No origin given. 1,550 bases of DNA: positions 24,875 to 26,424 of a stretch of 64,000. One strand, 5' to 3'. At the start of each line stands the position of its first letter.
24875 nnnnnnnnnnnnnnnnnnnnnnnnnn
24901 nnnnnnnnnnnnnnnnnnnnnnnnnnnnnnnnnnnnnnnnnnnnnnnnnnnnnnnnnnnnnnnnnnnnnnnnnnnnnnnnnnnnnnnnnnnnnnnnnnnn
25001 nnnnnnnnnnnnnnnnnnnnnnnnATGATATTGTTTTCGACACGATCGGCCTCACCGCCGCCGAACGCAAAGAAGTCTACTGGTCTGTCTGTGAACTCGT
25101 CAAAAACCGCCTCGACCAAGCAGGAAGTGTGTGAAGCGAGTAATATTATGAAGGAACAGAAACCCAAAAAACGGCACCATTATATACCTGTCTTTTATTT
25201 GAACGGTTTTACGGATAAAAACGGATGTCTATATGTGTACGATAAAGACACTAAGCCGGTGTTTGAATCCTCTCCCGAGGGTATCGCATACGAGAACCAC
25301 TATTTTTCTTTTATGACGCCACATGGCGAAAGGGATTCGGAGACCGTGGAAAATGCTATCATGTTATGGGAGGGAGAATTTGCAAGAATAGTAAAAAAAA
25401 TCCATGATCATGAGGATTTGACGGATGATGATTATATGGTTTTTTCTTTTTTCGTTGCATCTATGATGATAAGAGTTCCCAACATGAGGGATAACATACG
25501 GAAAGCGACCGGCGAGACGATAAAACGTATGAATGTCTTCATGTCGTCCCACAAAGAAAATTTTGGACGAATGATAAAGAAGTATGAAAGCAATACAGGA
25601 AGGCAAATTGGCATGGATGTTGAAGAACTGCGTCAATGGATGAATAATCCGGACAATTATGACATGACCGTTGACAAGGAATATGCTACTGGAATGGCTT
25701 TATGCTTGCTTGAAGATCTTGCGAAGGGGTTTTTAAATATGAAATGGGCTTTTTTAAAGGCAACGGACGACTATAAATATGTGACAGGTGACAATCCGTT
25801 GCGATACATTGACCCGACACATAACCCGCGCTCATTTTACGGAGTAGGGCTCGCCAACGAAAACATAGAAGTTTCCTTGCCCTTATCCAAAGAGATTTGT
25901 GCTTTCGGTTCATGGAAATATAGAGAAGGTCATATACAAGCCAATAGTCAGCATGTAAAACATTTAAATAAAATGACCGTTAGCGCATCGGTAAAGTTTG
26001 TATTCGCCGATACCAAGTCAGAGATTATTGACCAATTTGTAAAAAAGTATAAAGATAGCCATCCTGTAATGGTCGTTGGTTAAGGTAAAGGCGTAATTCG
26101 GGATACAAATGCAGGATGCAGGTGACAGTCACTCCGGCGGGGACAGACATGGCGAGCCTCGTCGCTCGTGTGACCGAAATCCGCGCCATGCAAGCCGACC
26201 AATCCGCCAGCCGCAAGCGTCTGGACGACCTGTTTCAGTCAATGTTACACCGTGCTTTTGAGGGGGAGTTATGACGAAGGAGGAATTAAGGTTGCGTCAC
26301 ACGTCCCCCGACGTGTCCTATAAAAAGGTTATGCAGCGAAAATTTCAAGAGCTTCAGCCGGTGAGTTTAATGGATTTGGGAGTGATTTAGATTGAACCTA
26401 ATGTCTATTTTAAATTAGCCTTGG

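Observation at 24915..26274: DUF4238 gene embedded between fragments of decayed restriction-modification genes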

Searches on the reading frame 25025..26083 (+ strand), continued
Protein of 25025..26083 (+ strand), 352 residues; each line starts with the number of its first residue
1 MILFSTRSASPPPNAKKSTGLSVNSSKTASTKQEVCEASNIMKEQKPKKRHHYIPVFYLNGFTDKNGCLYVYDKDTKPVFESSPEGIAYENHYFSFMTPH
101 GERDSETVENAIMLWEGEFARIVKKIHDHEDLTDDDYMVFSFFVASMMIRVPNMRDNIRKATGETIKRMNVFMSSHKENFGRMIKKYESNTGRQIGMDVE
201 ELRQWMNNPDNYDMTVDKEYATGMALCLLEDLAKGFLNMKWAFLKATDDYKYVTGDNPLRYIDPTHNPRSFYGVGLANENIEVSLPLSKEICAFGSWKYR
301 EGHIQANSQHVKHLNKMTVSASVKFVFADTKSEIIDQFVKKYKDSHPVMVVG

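Call 87: find_related_loci(query=A1, collection=metagenome_contigs, flank=6000)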
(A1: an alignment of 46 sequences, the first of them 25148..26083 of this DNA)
Query A1 (311 aa) in metagenome_contigs; peptide patterns used: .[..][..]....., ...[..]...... (x = any residue, [..] = any of these).
419 stretches matched a pattern; 128 encode a relative of the query (tblastn E <= 1e-3); the best 80 are kept; 80 distinct loci.
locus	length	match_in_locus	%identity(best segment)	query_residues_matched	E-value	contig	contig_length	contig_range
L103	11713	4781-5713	90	1-311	0e+0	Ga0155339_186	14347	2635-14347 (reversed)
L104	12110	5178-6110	82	1-311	0e+0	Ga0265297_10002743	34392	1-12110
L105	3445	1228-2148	59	6-311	1e-131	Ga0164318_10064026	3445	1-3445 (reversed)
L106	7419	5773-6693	59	6-311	3e-127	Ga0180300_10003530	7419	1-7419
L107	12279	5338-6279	56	1-310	3e-117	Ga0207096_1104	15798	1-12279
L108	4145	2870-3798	54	1-310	1e-104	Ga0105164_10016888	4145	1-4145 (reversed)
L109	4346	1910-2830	50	7-311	3e-102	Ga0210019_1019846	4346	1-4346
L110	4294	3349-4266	50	6-310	1e-101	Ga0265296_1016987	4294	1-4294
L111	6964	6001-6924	51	7-311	4e-101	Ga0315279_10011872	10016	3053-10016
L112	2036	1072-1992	48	7-311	1e-105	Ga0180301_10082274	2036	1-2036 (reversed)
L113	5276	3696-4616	48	7-311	5e-100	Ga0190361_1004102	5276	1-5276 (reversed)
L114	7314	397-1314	48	7-310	8e-97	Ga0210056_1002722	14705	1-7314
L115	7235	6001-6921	47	7-311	8e-97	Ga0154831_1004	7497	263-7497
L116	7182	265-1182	48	7-310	8e-97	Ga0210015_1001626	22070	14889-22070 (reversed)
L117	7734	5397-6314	48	7-310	8e-97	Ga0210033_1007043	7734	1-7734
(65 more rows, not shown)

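Call 91: search_protein_families(library=pfam, alignment_id=A5, max_evalue=0.001)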
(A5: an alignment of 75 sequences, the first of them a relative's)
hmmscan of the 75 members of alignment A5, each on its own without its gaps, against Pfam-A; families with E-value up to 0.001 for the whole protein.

A. member 1, L103:3351-4577:+ (408 aa): 1 family
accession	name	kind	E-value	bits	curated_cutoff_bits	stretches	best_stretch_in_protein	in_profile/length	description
PF02661.23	Fic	-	1.6e-22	80.6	24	1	157-263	2-93/93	Fic/DOC family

B. families by the number of members that match (of 75 scanned): 62 families (the first 25 are shown)
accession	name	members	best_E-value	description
PF00475.24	IGPD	5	2.3e-64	Imidazoleglycerol-phosphate dehydratase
PF01844.29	HNH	3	3.4e-15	HNH endonuclease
PF14279.12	HNH_5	3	3.2e-11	HNH endonuclease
PF03457.19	HA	2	3.7e-80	Helicase associated domain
PF00117.34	GATase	2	3.5e-24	Glutamine amidotransferase class-I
PF13091.12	PLDc_2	2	1.5e-14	PLD-like domain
PF01381.28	HTH_3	2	7e-12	Helix-turn-helix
PF13401.12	AAA_22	2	3.3e-08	AAA domain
PF01174.25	SNO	2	1.3e-06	SNO glutamine amidotransferase family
PF13560.12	HTH_31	2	2.7e-06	Helix-turn-helix domain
PF12844.13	HTH_19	2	4.3e-06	Helix-turn-helix domain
PF07685.20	GATase_3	2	5e-06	CobB/CobQ-like glutamine amidotransferase domain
PF13384.12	HTH_23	2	7.3e-05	Homeodomain-like domain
PF07722.19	Peptidase_C26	2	0.00016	Peptidase C26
PF02401.23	LYTB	1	3.7e-83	LytB protein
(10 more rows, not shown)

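Call 92: search_solved_structures(query=A1, max_evalue=10)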
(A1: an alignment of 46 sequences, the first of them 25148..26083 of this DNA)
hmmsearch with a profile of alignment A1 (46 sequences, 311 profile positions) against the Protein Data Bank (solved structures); distinct sequences matched with E-value up to 10: 7.
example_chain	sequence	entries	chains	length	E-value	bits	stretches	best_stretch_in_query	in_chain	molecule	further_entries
3s84_A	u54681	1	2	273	0.062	15.8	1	102-179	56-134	Apolipoprotein A-IV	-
9hx4_F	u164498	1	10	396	0.35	13.4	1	102-179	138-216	Apolipoprotein A-IV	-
6vo2_A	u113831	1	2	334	0.84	12.1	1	94-165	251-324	Ketol-acid reductoisomerase (NADP(+))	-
9vsg_A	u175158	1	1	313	1.1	11.8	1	36-72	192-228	Terpene synthase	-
9vsh_A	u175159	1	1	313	1.1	11.8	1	36-72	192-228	Terpene synthase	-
9vsi_A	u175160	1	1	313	1.1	11.8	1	36-72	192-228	Terpene synthase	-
6qpk_A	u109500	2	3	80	1.1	11.7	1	199-217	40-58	Uncharacterized protein | Zt-KP6-1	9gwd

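Call 93: search_protein_families(library=phrogs, proteins=[window:25148-26083:+], max_evalue=0.01)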
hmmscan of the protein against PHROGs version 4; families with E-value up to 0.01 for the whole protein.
window:25148-26083:+ (311 aa): 2 families
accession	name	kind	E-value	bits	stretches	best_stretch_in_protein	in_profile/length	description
phrog_29785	-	unknown function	1.4e-14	55.3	1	8-292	5-293/309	-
phrog_30372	-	unknown function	0.0092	16.9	0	169-269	77-178/178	-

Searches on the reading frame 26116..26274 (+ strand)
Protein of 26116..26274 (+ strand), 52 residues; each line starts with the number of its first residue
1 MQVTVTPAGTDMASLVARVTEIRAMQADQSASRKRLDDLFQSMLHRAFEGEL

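Call 8: search_protein_families(library=pfam, proteins=[window:26116-26274:+], max_evalue=10)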
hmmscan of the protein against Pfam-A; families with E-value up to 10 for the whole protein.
window:26116-26274:+ (52 aa): 1 family
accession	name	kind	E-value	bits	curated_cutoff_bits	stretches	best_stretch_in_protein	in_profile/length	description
PF03428.19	RP-C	-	0.00091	19.5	24.4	1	8-42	125-159/175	Replication protein C N-terminal domain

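Call 9: search_protein_families(library=padloc, proteins=[window:26116-26274:+], max_evalue=1)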
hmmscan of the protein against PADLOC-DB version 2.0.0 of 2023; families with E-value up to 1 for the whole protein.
window:26116-26274:+ (52 aa): 11 families
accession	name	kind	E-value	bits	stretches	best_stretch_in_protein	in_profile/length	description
PDLC03069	Specificity_I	-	6.9e-06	23.4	1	14-52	349-387/387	Type I specificity subunit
PDLC03129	Specificity_I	-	4.2e-05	20.5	1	13-52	357-396/431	Type I specificity subunit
PDLC03127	Specificity_I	-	0.00027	17.9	1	17-52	418-453/571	Type I specificity subunit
PDLC03107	Specificity_I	-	0.00031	17.9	1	16-52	356-392/392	Type I specificity subunit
PDLC03079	Specificity_I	-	0.00081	16.6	1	12-52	404-447/470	Type I specificity subunit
PDLC03062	Specificity_I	-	0.0058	13.9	1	9-52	330-375/375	Type I specificity subunit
PDLC03194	Specificity_I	-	0.0061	13.6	1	21-52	360-391/391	Type I specificity subunit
PDLC03084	Specificity_I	-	0.012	13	1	22-52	360-390/392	Type I specificity subunit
PDLC03162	Specificity_I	-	0.015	12.1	1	11-52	369-414/431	Type I specificity subunit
PDLC03169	Specificity_I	-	0.024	12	1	31-52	398-419/461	Type I specificity subunit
PDLC03108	Specificity_I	-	0.037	11.3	1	14-52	397-435/452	Type I specificity subunit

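Call 10: search_protein_families(library=ncbifam, proteins=[window:26116-26274:+], max_evalue=1)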
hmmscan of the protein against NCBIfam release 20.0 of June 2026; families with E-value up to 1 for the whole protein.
window:26116-26274:+ (52 aa): 1 family
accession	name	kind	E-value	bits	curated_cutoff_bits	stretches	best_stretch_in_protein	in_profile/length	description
NF009192.0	PRK12540.1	equivalog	0.035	13.7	307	1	14-48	10-44/182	RNA polymerase sigma factor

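Call 30: search_dna_similar(query=window:26116-26271:+, collection=plasmids, mode=protein, max_evalue=1, max_rows=25)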
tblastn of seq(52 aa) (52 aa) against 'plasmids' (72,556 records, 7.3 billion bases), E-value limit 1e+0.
Records with a match: 3; places in all: 3; records where one place covers at least 80% of the query: 1.
Best place of each record, by identity: <60% 3.
By first word of the organism name: Zymomonas 1; Tritonibacter 1; Pseudanabaena 1.
By predicted mobility (MOB-suite, as given by PLSDB): non-mobilizable 3.
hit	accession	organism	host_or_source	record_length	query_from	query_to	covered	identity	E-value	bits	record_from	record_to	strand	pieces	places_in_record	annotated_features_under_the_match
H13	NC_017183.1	Zymomonas mobilis subsp. mobilis ATCC 10988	fermenting agave juice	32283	7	52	88%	40.0%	4e-2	37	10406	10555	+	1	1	restriction endonuclease subunit S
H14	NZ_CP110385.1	Tritonibacter mobilis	-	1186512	15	52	73%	45.2%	5e-1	34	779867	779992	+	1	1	record has no annotation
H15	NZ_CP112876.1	Pseudanabaena galeata CCNP1313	-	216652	18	52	67%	45.7%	5e-1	34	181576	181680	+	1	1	restriction endonuclease subunit S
